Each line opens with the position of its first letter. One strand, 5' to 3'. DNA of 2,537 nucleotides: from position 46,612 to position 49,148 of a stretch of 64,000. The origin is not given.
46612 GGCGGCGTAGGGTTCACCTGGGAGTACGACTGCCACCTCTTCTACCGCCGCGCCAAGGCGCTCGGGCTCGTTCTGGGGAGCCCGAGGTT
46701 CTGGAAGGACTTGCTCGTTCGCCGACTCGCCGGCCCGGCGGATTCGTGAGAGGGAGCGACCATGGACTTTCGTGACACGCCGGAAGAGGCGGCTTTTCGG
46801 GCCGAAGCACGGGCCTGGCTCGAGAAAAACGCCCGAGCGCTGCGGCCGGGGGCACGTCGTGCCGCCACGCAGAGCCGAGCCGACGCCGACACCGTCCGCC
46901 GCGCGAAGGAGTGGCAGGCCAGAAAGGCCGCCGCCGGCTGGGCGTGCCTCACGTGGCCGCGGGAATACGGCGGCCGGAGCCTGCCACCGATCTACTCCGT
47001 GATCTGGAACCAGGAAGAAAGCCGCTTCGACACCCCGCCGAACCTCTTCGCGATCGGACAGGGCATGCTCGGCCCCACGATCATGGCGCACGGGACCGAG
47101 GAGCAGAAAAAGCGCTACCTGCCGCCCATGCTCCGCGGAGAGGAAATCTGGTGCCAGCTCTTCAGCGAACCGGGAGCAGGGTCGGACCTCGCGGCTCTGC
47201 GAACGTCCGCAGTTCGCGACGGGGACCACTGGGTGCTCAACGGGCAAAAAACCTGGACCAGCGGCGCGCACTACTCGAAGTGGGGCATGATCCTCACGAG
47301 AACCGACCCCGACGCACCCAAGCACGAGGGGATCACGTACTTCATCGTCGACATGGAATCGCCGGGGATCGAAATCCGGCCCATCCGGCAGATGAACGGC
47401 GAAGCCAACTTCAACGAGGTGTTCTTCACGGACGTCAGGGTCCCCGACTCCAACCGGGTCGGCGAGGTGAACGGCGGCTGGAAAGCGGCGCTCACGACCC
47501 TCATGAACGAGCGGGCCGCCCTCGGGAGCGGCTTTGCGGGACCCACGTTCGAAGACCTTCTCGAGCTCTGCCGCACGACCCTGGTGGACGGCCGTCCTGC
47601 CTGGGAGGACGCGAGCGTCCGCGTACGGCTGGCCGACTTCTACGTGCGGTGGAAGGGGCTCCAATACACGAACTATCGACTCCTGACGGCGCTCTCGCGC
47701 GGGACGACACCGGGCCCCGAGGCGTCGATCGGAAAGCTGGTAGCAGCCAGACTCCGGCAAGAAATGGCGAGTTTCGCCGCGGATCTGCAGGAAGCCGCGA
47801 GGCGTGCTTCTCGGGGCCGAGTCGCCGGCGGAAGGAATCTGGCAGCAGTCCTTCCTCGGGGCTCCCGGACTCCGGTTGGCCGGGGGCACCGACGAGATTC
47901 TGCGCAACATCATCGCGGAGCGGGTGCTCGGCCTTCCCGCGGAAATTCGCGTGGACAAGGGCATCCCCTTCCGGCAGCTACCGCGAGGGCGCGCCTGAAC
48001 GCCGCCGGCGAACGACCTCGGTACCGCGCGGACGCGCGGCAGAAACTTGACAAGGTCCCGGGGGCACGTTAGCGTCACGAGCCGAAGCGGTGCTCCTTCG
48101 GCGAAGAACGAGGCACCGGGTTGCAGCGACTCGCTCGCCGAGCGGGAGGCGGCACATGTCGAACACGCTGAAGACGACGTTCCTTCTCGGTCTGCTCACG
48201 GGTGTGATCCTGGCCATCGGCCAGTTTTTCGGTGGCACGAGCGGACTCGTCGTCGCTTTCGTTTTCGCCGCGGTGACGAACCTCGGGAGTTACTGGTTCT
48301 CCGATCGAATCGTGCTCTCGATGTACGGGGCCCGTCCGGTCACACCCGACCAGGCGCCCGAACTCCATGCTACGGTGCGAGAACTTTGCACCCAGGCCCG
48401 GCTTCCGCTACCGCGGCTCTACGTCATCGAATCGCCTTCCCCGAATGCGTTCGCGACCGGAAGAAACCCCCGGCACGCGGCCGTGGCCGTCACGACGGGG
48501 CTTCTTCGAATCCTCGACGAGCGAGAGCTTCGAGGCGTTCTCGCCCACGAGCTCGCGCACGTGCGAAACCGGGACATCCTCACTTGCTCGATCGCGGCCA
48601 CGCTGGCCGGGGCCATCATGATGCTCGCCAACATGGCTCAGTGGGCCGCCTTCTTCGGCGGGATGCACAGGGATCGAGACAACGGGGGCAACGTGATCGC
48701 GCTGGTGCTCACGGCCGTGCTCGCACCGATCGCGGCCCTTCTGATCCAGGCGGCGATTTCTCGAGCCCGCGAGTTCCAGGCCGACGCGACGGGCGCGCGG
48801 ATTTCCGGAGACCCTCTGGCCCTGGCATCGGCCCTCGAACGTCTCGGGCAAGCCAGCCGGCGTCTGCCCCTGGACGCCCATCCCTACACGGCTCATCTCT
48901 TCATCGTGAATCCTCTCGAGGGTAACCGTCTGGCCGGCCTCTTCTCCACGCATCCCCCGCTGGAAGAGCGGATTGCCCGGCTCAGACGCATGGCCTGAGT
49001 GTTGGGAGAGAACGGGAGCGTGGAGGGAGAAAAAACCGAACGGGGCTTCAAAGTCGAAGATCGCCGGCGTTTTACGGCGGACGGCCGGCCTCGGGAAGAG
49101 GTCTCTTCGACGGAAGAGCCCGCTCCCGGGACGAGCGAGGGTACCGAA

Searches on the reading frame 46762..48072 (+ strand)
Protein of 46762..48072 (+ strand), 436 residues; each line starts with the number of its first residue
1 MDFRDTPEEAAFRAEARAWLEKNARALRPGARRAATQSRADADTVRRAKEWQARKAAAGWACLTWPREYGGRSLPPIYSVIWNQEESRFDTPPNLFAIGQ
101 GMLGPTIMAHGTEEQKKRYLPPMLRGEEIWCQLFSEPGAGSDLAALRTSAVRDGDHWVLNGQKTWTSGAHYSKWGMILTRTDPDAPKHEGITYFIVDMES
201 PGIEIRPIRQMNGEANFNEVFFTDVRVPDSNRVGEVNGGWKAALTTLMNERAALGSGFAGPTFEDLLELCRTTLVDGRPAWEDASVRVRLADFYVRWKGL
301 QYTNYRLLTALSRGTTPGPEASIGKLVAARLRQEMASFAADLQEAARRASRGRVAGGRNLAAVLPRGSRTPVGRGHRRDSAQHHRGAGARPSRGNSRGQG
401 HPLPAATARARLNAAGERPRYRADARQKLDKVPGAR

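Call 81: search_protein_families(library=pfam, proteins=[window:46762-48072:+], max_evalue=0.00001)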
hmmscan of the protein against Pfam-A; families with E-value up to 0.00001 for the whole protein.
window:46762-48072:+ (436 aa): 3 families
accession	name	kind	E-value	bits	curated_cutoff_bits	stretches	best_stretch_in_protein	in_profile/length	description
PF02770.24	Acyl-CoA_dh_M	-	3.3e-22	78.9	33.3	1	131-225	1-97/97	Acyl-CoA dehydrogenase, middle domain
PF02771.21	Acyl-CoA_dh_N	-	4.1e-19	69.4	22.9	1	6-127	1-113/113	Acyl-CoA dehydrogenase, N-terminal domain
PF00441.29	Acyl-CoA_dh_1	-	1.1e-16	61.8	22.4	1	237-342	1-109/150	Acyl-CoA dehydrogenase, C-terminal domain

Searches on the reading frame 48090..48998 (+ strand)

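Call 81: search_protein_families(library=pfam, proteins=[window:48090-48998:+], max_evalue=0.00001)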
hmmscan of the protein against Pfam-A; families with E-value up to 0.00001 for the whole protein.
window:48090-48998:+ (302 aa): 1 family
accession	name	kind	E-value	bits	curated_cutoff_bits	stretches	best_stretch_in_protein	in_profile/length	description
PF01435.24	Peptidase_M48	-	1.7e-36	126.3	20.3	1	87-301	2-185/186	Peptidase family M48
